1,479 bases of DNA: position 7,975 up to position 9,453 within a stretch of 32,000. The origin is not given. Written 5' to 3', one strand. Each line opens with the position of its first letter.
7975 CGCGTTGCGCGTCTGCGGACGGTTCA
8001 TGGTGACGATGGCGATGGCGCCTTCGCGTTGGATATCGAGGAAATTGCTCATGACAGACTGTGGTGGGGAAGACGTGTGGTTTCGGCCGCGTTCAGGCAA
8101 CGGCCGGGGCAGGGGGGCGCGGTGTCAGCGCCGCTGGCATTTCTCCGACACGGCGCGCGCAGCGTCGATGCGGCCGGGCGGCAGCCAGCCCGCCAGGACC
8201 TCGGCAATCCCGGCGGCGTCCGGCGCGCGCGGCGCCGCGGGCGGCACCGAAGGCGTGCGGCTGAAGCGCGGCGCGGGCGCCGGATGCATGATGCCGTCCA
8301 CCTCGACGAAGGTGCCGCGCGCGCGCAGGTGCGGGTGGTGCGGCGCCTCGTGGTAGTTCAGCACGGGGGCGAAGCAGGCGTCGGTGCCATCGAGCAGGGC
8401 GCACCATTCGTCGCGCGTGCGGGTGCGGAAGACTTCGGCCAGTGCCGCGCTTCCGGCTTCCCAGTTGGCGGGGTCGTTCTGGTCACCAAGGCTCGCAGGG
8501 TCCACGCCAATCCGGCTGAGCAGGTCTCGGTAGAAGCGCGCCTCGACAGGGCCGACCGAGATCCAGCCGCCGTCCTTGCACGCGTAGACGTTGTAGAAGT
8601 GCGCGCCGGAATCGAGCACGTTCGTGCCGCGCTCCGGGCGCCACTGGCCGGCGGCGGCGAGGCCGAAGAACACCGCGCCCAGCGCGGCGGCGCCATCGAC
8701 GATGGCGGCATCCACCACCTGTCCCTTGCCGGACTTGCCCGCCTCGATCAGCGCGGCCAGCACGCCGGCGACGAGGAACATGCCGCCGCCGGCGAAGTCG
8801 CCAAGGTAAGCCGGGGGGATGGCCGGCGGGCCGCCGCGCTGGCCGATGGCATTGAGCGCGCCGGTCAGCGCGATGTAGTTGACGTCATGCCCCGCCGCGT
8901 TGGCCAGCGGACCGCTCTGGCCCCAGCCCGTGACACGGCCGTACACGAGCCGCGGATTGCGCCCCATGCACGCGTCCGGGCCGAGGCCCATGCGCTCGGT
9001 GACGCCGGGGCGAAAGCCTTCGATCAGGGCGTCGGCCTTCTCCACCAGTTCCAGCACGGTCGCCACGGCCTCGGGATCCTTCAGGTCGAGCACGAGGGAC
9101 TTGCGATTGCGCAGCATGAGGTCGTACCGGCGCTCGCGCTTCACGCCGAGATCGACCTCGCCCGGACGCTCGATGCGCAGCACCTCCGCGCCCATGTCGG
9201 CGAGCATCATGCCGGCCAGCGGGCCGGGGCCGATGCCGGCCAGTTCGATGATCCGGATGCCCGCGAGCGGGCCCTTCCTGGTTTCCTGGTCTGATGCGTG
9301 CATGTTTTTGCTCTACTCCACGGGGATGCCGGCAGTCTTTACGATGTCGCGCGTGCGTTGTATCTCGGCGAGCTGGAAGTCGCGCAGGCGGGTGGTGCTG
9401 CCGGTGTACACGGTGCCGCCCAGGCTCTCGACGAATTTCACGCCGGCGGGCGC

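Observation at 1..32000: Island that rebuilds the peroxisomal / steroid-side-chain toolkit for 2-methyl-branched acyl-CoAs, with no ring-cleavage genes in view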

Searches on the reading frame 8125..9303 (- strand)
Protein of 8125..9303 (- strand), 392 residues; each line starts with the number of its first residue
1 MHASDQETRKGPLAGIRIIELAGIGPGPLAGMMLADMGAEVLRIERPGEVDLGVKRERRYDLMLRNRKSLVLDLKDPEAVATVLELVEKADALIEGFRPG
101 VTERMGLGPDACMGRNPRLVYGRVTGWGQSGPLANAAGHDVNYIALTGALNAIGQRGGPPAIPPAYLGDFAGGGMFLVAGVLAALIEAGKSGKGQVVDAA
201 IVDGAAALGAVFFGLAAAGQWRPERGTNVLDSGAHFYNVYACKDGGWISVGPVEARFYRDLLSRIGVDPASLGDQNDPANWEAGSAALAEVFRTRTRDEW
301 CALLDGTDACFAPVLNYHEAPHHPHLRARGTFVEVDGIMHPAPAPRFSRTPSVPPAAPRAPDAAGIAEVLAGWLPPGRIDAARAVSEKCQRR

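Call 7: search_protein_families(library=pfam, proteins=[window:8125-9303:-])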
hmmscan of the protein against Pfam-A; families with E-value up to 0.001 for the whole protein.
window:8125-9303:- (392 aa): 1 family
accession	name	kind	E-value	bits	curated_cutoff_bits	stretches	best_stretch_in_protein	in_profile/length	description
PF02515.22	CoA_transf_3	-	7.5e-87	292.2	23.3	1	13-358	1-360/366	CoA-transferase family III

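Call 12: search_protein_families(library=ncbifam, proteins=[window:8125-9303:-], max_evalue=1e-10)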
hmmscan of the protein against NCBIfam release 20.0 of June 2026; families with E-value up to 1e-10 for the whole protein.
window:8125-9303:- (392 aa): 6 families
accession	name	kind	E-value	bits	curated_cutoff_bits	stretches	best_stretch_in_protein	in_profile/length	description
NF052585.1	SucGlutTfsCaiB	equivalog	1.6e-39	135.7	750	1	7-257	2-264/394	succinate--glutarate CoA-transferase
NF003809.0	PRK05398.1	subfamily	4.6e-39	134.2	442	1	11-208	3-207/416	formyl-CoA transferase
NF008511.0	PRK11430.1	equivalog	1.9e-38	132.6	522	1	8-349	5-355/381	CoA:oxalate CoA-transferase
TIGR03253.1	oxalate_frc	equivalog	3.6e-38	131.3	504.2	1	12-208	3-206/416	formyl-CoA transferase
NF041294.1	Scnl_mescCoAtase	equivalog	1.2e-32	113.5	700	1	13-336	4-341/381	succinyl-CoA:mesaconate CoA-transferase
NF002914.1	PRK03525.1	equivalog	6.4e-25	87.9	413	1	10-268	7-263/400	L-carnitine CoA-transferase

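Call 14: search_solved_structures(query=window:8125-9303:-, max_evalue=1e-10, show_alignments=0)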
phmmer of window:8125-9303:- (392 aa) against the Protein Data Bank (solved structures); distinct sequences matched with E-value up to 1e-10: 33.
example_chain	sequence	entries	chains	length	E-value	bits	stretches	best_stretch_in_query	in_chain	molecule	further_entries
1x74_A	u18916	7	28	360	1.8e-113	383.1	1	11-373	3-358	2-methylacyl-CoA racemase | probable alpha-methylacyl-CoA racemase MCR | PROBABLE ALPHA-METHYLACYL-COA RACEMASE MCR (2-METHYLACYL-COA RACEMASE) (2-ARYLPROPIONYL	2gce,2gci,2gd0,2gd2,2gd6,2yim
8rmw_A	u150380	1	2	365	2.5e-113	382.7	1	10-373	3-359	Alpha-methylacyl-CoA racemase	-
9i2t_A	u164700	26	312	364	3.1e-113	382.3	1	11-373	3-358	Alpha-methylacyl-CoA racemase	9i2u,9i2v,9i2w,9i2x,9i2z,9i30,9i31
8rp5_A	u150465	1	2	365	2.1e-112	379.6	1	10-373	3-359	Alpha-methylacyl-CoA racemase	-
8rp4_A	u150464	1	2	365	3.8e-112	378.8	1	10-373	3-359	Alpha-methylacyl-CoA racemase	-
8rp3_A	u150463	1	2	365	8.2e-112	377.7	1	10-373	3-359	Alpha-methylacyl-CoA racemase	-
2g04_A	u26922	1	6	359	1.4e-101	344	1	8-360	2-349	PROBABLE FATTY-ACID-CoA RACEMASE FAR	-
9br7_A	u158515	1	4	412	2.3e-37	132.5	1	11-351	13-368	Succinate--hydroxymethylglutarate CoA-transferase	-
9br6_A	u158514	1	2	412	2.6e-37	132.3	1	11-350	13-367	Succinate--hydroxymethylglutarate CoA-transferase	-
4hl6_A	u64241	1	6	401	7.5e-35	124.2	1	4-357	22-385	Uncharacterized protein YfdE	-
10uh_A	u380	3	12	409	1.1e-34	123.7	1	12-337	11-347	Formyl-coenzyme a transferase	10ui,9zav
5yit_A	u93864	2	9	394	2.1e-33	119.5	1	11-312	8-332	CoA transferase III | Uncharacterized protein Rv3272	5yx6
5yiy_A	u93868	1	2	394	2.2e-32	116.1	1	11-312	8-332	CoA transferase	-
1pt5_A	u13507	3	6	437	1.9e-31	113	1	11-205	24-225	Hypothetical protein yfdW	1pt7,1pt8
1pqy_A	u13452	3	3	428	2e-31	113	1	11-205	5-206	Hypothetical protein yfdW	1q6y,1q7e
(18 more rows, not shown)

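Call 21: find_encoding_contigs(protein=window:8125-9303:-, flank=10000, max_places=6)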
Protein window:8125-9303:- (392 aa): 24 contigs read that carry it; 6 places shown.
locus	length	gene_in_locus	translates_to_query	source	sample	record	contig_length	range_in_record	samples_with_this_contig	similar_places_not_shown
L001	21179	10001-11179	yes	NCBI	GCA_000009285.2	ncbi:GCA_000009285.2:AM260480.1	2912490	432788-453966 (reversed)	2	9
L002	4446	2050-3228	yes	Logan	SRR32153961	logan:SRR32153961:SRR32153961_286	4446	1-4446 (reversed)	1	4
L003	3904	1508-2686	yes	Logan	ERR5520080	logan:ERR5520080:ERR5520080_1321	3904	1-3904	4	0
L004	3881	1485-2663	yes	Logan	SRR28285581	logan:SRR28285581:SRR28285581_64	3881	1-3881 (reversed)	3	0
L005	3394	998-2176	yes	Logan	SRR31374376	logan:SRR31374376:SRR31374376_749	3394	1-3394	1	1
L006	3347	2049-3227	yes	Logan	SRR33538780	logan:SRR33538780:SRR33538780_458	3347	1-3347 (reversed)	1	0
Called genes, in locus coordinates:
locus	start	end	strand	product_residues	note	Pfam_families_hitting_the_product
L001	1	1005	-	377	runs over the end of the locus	PF02771:Acyl-CoA_dh_N, PF02770:Acyl-CoA_dh_M, PF00441:Acyl-CoA_dh_1, PF08028:Acyl-CoA_dh_2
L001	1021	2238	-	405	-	PF02771:Acyl-CoA_dh_N, PF02770:Acyl-CoA_dh_M, PF00441:Acyl-CoA_dh_1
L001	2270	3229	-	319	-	PF00106:adh_short, PF08659:KR, PF13561:adh_short_C2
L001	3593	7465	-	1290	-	PF13384:HTH_23, PF13518:HTH_28 (weak), PF13551:HTH_29, PF13936:HTH_38 (faint), PF13191:AAA_16, PF25873:WHD_MalT, PF00196:GerE, PF08281:Sigma70_r4_2 (weak), +2 more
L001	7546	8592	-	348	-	PF03401:TctC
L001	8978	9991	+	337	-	PF03401:TctC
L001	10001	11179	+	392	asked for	PF02515:CoA_transf_3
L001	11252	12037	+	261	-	PF00378:ECH_1, PF16113:ECH_2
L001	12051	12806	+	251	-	PF00106:adh_short, PF08659:KR (faint), PF13561:adh_short_C2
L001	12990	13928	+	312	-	PF00126:HTH_1, PF03466:LysR_substrate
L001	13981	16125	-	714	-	PF13380:CoA_binding_2, PF13607:Succ_CoA_lig, PF13549:ATP-grasp_5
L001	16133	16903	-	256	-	PF00106:adh_short, PF08659:KR, PF13561:adh_short_C2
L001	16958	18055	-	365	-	PF02771:Acyl-CoA_dh_N, PF02770:Acyl-CoA_dh_M (weak), PF00441:Acyl-CoA_dh_1, PF08028:Acyl-CoA_dh_2 (faint)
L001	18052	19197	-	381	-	PF02771:Acyl-CoA_dh_N, PF02770:Acyl-CoA_dh_M, PF00441:Acyl-CoA_dh_1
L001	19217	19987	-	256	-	PF00378:ECH_1, PF16113:ECH_2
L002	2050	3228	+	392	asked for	PF02515:CoA_transf_3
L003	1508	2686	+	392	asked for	PF02515:CoA_transf_3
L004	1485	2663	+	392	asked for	PF02515:CoA_transf_3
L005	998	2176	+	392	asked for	PF02515:CoA_transf_3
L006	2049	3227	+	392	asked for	PF02515:CoA_transf_3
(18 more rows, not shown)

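Call 25: find_related_loci(query=window:8125-9303:-, collection=genome_contigs, flank=10000)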
Query window:8125-9303:- (392 aa) in genome_contigs; peptide patterns used: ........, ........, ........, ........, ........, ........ (x = any residue, [..] = any of these).
600 stretches matched a pattern (row limit reached: there are more); 538 encode a relative of the query (tblastn E <= 1e-3); the best 80 are kept; 80 distinct loci.
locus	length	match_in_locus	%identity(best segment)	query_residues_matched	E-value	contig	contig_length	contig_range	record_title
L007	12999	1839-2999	86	4-390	0e+0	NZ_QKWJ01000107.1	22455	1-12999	Cupriavidus lacunae strain S23 Cupriavidus_S23_107, whole genome shotgun sequence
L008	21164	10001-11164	85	4-391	0e+0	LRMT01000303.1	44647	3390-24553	Cupriavidus sp. UYMMa02A contig.95, whole genome shotgun sequence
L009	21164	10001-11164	86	4-391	0e+0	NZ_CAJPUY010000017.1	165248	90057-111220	Cupriavidus yeoncheonensis strain LMG 31506 isolate JCM 19890, whole genome shotgun sequence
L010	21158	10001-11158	83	6-391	0e+0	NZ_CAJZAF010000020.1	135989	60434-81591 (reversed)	Cupriavidus pinatubonensis strain LMG 23994 isolate 1245, whole genome shotgun sequence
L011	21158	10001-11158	82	6-391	0e+0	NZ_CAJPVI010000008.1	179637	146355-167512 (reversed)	Cupriavidus numazuensis strain LMG 26411 isolate LMG 26411, whole genome shotgun sequence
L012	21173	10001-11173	76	1-391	0e+0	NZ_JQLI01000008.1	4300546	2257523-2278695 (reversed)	Cupriavidus necator A5-1 K307DRAFT_scf7180000000049_quiver_dupTrim_1601.8_C, whole genome shotgun sequence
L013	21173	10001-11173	75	1-391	0e+0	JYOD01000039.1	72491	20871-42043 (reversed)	Burkholderiaceae bacterium 16 contig39, whole genome shotgun sequence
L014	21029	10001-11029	63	2-350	2e-143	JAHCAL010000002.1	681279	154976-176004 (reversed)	MAG: Pseudomonadales bacterium isolate ACE_PRO66 PRO66_2, whole genome shotgun sequence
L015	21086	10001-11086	56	7-373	1e-140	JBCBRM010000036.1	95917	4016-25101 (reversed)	MAG: Bacteroidota bacterium isolate J06636_25 NODE_36_length_95917_cov_9.814952, whole genome shotgun sequence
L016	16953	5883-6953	57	11-374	3e-138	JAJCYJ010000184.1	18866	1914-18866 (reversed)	MAG: Saprospiraceae bacterium isolate OFTM376 OFTM376_183, whole genome shotgun sequence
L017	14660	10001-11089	59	10-369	2e-136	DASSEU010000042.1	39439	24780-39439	MAG TPA_asm: Acidimicrobiales bacterium isolate SMAG_U986 k141_318955, whole genome shotgun sequence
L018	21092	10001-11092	54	6-374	2e-136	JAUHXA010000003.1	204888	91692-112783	MAG: Bacteroidia bacterium isolate 2_bin.42 NODE_121_length_204888_cov_52.946777, whole genome shotgun sequence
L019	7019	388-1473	58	3-362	4e-135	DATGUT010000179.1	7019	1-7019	MAG TPA_asm: Salinisphaeraceae bacterium isolate SMAG_U10536 k141_1298067, whole genome shotgun sequence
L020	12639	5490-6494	59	11-350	1e-134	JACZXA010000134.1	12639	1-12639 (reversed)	MAG: Proteobacteria bacterium isolate B22T1B10 B22T1B10_NODE2950, whole genome shotgun sequence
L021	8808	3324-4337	55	11-352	6e-134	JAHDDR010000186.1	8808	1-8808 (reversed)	MAG: Saprospiraceae bacterium isolate MAG-162 RZ_22286, whole genome shotgun sequence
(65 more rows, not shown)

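Call 32: search_solved_structures(query=window:8125-9303:-, max_evalue=1e-100, show_alignments=1)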
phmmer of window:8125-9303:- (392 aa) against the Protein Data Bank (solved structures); distinct sequences matched with E-value up to 1e-100: 7.
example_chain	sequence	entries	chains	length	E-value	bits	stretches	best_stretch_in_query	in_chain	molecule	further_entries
1x74_A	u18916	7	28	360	1.8e-113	383.1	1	11-373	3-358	2-methylacyl-CoA racemase | probable alpha-methylacyl-CoA racemase MCR | PROBABLE ALPHA-METHYLACYL-COA RACEMASE MCR (2-METHYLACYL-COA RACEMASE) (2-ARYLPROPIONYL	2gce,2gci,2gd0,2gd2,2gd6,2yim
8rmw_A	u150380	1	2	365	2.5e-113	382.7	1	10-373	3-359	Alpha-methylacyl-CoA racemase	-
9i2t_A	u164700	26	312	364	3.1e-113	382.3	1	11-373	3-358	Alpha-methylacyl-CoA racemase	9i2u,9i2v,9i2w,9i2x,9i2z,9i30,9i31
8rp5_A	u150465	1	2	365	2.1e-112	379.6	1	10-373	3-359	Alpha-methylacyl-CoA racemase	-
8rp4_A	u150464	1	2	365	3.8e-112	378.8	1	10-373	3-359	Alpha-methylacyl-CoA racemase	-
8rp3_A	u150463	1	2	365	8.2e-112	377.7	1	10-373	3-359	Alpha-methylacyl-CoA racemase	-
2g04_A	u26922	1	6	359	1.4e-101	344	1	8-360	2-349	PROBABLE FATTY-ACID-CoA RACEMASE FAR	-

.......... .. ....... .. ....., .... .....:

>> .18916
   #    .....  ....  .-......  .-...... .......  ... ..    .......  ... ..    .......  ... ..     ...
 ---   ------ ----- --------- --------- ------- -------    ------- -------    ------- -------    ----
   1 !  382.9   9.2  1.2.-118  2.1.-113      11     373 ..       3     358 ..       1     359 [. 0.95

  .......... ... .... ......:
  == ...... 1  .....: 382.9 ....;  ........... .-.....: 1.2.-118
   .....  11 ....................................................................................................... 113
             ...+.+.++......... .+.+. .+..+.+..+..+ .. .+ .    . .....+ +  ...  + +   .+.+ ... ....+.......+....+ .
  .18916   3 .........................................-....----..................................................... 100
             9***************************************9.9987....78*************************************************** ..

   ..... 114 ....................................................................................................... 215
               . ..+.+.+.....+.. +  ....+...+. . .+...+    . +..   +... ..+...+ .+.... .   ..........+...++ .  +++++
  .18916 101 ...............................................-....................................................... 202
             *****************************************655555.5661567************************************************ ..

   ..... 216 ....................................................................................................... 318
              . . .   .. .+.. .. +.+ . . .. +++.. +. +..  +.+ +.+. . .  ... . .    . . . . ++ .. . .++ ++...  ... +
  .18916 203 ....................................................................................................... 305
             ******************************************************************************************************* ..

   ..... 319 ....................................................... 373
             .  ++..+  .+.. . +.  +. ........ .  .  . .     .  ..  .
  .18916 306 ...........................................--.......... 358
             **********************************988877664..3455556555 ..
